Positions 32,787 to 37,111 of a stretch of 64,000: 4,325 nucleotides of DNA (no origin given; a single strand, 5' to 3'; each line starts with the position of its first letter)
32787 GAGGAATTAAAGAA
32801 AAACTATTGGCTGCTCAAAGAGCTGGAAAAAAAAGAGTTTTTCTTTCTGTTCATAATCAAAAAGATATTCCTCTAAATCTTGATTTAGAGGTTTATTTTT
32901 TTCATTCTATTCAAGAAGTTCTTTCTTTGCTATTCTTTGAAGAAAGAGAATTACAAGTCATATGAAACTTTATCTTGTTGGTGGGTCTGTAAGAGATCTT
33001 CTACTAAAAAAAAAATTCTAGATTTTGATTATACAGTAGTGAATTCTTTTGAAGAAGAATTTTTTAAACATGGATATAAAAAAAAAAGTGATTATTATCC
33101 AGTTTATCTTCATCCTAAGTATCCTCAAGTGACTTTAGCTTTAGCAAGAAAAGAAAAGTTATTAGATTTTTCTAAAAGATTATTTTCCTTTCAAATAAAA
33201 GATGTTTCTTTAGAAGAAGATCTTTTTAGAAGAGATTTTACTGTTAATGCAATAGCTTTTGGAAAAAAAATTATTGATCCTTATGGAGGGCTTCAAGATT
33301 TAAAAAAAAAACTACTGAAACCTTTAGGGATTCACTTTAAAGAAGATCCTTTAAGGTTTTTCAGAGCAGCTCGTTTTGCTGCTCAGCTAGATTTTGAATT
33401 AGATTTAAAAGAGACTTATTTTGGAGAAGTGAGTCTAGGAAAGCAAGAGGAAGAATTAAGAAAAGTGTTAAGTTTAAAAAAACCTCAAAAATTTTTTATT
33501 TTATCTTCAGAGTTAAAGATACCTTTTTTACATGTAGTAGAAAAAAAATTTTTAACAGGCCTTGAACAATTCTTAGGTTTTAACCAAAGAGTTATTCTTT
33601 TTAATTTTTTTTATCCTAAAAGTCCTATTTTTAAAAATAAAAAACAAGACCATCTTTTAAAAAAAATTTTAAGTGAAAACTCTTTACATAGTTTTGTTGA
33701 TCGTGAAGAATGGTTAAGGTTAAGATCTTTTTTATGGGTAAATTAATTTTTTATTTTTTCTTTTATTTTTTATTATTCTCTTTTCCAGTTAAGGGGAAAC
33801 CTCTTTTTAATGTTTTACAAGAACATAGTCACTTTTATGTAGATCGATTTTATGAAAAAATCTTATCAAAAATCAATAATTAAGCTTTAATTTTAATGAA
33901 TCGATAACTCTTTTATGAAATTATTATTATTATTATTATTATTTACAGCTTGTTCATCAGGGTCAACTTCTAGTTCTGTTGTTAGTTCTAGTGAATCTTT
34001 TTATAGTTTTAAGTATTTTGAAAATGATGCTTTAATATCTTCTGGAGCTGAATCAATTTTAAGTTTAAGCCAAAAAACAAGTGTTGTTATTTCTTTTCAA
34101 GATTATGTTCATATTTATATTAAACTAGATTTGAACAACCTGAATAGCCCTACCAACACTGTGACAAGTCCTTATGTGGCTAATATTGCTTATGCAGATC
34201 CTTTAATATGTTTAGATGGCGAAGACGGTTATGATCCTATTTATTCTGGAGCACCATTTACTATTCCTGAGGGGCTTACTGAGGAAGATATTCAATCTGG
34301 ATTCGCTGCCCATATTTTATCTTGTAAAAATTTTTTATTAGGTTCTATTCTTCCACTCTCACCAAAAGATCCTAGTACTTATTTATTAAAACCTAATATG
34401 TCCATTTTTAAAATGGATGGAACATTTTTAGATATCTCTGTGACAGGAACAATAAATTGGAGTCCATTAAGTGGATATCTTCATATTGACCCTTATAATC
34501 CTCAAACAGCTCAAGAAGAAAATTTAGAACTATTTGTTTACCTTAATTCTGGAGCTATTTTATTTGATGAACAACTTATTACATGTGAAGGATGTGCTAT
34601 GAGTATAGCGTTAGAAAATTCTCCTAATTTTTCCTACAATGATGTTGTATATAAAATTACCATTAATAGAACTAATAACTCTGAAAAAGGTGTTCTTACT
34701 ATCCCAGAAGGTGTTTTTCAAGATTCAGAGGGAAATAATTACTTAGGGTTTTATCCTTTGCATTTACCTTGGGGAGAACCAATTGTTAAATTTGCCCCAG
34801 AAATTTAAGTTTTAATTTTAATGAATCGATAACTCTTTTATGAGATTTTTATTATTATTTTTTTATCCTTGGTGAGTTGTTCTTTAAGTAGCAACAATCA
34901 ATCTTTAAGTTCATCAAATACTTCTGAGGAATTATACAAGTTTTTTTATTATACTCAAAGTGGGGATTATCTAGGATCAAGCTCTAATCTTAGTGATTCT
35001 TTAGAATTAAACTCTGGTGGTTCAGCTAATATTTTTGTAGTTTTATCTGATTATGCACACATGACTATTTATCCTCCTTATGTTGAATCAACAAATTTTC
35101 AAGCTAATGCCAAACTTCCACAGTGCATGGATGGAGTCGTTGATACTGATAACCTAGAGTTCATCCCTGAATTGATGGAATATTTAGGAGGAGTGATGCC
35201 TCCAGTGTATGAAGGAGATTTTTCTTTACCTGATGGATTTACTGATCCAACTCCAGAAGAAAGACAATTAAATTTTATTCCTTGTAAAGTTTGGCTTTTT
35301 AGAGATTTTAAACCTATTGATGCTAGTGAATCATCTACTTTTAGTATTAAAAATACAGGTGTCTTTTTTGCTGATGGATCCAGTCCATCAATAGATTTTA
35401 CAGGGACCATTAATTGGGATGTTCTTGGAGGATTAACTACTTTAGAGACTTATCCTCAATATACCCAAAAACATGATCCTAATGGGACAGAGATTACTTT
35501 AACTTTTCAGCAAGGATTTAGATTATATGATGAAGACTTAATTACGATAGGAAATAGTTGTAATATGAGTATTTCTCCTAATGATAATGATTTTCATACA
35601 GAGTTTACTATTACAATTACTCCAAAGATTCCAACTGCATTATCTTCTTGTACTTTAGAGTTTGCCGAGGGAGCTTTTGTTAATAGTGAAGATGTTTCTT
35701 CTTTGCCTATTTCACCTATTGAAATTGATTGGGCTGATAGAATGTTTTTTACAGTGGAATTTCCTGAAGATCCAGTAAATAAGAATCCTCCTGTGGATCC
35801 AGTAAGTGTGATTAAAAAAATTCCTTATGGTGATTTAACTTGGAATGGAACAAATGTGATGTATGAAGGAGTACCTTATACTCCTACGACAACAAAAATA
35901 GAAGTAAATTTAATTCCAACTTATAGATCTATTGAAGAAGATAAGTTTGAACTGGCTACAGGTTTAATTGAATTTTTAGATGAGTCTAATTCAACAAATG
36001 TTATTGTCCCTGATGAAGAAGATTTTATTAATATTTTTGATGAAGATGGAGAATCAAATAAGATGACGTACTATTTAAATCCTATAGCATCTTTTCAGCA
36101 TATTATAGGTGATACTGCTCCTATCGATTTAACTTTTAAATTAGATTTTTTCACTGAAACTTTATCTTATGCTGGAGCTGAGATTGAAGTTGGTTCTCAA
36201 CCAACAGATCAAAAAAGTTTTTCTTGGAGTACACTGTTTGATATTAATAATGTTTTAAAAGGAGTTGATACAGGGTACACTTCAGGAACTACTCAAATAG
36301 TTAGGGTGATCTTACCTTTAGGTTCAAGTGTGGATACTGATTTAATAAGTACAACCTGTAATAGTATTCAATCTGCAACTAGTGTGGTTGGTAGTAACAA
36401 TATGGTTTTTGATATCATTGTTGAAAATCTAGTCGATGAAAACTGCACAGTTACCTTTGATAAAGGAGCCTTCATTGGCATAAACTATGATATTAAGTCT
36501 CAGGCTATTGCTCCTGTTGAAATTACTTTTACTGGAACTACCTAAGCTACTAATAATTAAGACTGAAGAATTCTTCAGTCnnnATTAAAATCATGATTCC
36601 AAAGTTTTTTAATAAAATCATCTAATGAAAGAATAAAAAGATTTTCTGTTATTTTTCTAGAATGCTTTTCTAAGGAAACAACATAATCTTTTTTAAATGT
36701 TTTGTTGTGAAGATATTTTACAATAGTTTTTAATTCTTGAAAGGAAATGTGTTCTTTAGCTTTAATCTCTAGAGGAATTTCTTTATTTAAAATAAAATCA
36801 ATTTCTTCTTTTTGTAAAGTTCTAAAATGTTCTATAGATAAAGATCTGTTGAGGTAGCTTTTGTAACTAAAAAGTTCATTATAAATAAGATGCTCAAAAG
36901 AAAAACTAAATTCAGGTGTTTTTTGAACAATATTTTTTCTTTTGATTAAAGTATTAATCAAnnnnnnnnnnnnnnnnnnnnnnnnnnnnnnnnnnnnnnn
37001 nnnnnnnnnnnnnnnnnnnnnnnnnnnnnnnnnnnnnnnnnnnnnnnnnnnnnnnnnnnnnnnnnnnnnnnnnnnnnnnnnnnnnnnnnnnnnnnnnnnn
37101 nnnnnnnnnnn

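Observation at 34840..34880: T7 tract inside a lipoprotein signal peptide puts the canonical ATG out of frame (candidate phase-variation switch)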

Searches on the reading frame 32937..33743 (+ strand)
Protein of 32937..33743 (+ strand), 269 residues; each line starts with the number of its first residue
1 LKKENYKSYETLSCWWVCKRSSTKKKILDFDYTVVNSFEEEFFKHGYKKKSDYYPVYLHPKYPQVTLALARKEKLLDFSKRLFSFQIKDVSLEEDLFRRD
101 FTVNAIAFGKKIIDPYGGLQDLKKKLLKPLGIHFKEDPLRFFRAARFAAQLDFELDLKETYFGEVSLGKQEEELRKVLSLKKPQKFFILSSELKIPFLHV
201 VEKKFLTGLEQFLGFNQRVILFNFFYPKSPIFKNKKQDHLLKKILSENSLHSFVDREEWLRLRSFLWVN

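Call 32: search_protein_families(library=pfam, proteins=[window:32937-33743:+], max_evalue=0.01)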
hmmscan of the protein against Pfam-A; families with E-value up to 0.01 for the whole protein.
window:32937-33743:+ (269 aa): 1 family
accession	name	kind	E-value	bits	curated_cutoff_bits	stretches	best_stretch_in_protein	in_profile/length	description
PF01743.26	PolyA_pol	-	1.8e-10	41.7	23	1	56-127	52-125/126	Poly A polymerase head domain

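Call 53: find_encoding_contigs(protein=window:32937-33743:+, flank=3000, max_places=4)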
Protein window:32937-33743:+ (269 aa): 1 contig read that carries it; 1 place shown.
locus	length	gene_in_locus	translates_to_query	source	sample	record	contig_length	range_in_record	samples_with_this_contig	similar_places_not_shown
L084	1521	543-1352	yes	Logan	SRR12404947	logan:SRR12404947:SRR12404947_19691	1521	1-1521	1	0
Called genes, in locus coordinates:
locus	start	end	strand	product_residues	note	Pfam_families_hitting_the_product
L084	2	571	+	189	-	?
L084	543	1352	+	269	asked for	PF01743:PolyA_pol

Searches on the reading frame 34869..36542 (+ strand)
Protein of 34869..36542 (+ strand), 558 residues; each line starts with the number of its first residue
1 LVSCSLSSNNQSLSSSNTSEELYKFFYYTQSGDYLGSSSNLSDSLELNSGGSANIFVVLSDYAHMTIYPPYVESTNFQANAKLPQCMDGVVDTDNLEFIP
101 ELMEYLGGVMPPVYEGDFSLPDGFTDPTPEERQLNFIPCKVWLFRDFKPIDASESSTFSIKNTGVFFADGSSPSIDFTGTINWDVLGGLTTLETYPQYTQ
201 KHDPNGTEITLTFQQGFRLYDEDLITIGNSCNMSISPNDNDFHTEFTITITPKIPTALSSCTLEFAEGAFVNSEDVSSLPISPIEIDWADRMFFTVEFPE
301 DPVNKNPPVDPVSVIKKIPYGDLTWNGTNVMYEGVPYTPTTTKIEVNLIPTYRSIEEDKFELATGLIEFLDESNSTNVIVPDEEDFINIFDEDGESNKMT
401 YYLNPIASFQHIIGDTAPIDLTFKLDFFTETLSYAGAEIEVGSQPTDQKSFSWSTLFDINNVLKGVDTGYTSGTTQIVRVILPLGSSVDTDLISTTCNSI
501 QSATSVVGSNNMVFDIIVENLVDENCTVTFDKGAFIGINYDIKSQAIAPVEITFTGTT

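Call 7: search_protein_families(library=pfam, proteins=[window:34869-36542:+], max_evalue=1)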
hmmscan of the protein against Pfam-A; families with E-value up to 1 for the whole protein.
window:34869-36542:+ (558 aa): 1 family
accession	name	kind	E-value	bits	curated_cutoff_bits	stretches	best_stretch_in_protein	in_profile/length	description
PF22897.2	TIL_2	-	0.36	11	24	1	510-527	8-25/44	TIL-like domain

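Call 8: find_homologous_proteins(query=window:34869-36542:+)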
Query window:34869-36542:+ (558 aa): 1 proteins with E <= 0.001 among 8000 candidates.
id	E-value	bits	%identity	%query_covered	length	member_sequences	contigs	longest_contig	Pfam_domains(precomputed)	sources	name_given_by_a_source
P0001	0.0e+0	1254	100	100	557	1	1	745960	-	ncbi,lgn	-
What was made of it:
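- On Homopolymer frameshift in an AT-rich reduced genome (erosion, with or without transcriptional-slippage rescue): The contig is 745,960 bp (call 8).
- Tried and rejected: The 5.8-billion-protein search found only the protein itself (call 8).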

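Call 10: find_encoding_contigs(protein=P0001, flank=3000, max_places=10)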
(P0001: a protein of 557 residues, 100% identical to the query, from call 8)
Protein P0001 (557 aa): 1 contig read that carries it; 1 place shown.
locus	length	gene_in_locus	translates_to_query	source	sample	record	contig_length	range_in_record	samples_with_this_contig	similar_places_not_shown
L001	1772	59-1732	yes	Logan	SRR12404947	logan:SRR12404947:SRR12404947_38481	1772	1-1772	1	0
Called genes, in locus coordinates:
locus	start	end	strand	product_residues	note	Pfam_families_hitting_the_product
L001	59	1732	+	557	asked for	-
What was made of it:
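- The NCBI assembly and the Logan assembly probably derive from the same read set, so they are not independent with respect to read errors (calls 8, 10).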

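Call 19: search_protein_representatives(protein=window:34869-36542:+)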
Query: 558 residues. Proteins with E-value up to 0.001 (for the whole library): 4; up to 1e-10: 4; up to 1e-30: 2. The best 4 are listed.
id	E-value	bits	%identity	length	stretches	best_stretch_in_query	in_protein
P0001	0.0e+00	1253.8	100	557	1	3-558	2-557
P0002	1.3e-93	330.7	40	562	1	2-554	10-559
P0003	5.3e-26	107.5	35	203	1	16-185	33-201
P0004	8.7e-14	67.2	29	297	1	3-291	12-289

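Call 21: find_encoding_contigs(protein=P0002, flank=10000, max_places=6)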
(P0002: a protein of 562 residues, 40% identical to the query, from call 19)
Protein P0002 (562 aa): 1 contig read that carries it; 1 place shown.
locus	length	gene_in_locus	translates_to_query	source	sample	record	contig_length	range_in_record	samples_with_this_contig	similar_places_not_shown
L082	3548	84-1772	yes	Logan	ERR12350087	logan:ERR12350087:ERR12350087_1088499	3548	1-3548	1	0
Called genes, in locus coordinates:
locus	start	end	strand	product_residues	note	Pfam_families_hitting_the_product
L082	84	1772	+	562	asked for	-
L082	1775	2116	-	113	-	-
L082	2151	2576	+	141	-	-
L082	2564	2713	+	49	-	-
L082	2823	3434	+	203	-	-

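Call 22: find_encoding_contigs(protein=P0003, flank=10000, max_places=6)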
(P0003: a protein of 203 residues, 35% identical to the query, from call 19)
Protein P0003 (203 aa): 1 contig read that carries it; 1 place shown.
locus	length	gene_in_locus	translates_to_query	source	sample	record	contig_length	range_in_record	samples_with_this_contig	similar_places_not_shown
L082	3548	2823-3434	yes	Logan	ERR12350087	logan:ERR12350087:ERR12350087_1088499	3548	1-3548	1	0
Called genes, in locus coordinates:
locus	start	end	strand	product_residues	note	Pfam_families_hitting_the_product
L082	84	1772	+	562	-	-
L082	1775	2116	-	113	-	-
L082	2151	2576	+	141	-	-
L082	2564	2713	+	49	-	-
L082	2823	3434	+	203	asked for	-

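Call 25: list_cluster_members(proteins=[P0001, P0002, P0003, P0004])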
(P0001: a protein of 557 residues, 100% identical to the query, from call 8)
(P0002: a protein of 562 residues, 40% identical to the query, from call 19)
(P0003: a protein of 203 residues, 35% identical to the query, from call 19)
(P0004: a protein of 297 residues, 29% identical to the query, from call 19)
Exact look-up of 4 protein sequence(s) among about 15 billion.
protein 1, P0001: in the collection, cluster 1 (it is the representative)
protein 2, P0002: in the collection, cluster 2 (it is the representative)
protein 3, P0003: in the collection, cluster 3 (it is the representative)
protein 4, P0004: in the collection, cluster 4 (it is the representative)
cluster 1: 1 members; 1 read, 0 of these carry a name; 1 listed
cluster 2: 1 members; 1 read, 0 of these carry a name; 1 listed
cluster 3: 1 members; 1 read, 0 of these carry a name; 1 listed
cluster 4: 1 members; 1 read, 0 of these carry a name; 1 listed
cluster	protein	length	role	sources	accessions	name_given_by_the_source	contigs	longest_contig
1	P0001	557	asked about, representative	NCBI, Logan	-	-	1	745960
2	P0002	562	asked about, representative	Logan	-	-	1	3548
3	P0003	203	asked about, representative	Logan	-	-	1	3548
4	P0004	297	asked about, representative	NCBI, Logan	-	-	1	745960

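Call 49: find_related_loci(query=A2, collection=metagenome_contigs, flank=3000)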
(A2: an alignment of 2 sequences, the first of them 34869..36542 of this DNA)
Query A2 (558 aa) in metagenome_contigs; peptide patterns used: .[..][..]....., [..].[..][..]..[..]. (x = any residue, [..] = any of these).
236 stretches matched a pattern, but none encodes a relative of the query by tblastn (E <= 1e-3).

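Call 65: predict_structure(alignment_id=A2)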
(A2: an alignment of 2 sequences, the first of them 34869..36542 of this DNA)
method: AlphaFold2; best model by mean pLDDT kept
length: 558 residues; sequences in the alignment: 2
mean_pLDDT: 37.5   pTM: 0.26
mean pLDDT of the five models: 37.5, 37.4, 36.0, 35.4, 29.2
residues with pLDDT >= 90: 0; 70-90: 9; 50-70: 58; < 50: 491
segments of 3 or more residues with pLDDT < 50: 1-206, 252-261, 274-493, 500-513, 518-524, 531-558
pLDDT, mean of each block of 10 residues (from residue 1): 22 25 38 36 31 37 39 31 33 37 36 36 38 40 37 27 24 25 25 33 45 58 56 69 66 41 54 46 35 34 33 27 34 32 37 34 38 40 45 39 38 35 36 26 28 24 27 40 39 49 38 48 48 39 37 37
secondary structure, 60 per line:
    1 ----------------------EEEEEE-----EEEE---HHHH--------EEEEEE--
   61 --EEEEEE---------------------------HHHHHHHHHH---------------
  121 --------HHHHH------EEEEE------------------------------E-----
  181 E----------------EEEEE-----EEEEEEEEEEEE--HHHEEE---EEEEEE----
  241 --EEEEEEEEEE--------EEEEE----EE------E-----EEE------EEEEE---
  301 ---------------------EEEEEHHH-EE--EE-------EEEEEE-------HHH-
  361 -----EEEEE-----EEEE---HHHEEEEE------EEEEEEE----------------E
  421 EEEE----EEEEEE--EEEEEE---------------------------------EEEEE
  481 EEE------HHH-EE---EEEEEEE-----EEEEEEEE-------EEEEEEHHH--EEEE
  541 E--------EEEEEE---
elements in order: E23-28 E34-37 H41-44 E53-58 E63-68 H96-105 H129-133 E140-144 E198-202 E208-219 E225-227 E231-236 E243-252 E261-265 E284-286 E293-297 E322-326 E344-349 E366-370 E376-379 E386-390 E397-403 E420-424 E429-434 E437-442 E476-483 E499-505 E511-518 E526-531 E537-541 E550-555
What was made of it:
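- On Simple-sequence contingency locus (phase variation by slipped-strand mispairing): The structure model is unusable (pLDDT 37.5, call 65).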

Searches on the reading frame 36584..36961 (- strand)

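Call 32: search_protein_families(library=pfam, proteins=[window:36584-36961:-], max_evalue=0.01)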
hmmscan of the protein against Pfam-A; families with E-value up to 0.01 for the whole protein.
window:36584-36961:- (126 aa): 2 families
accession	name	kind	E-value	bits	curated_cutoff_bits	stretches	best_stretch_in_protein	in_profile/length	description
PF13635.12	DUF4143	-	1.5e-07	31.7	28.1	1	6-68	92-159/160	Domain of unknown function (DUF4143)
PF13366.12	PDDEXK_3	-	0.0011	19.7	22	1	50-100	59-109/117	PD-(D/E)XK nuclease superfamily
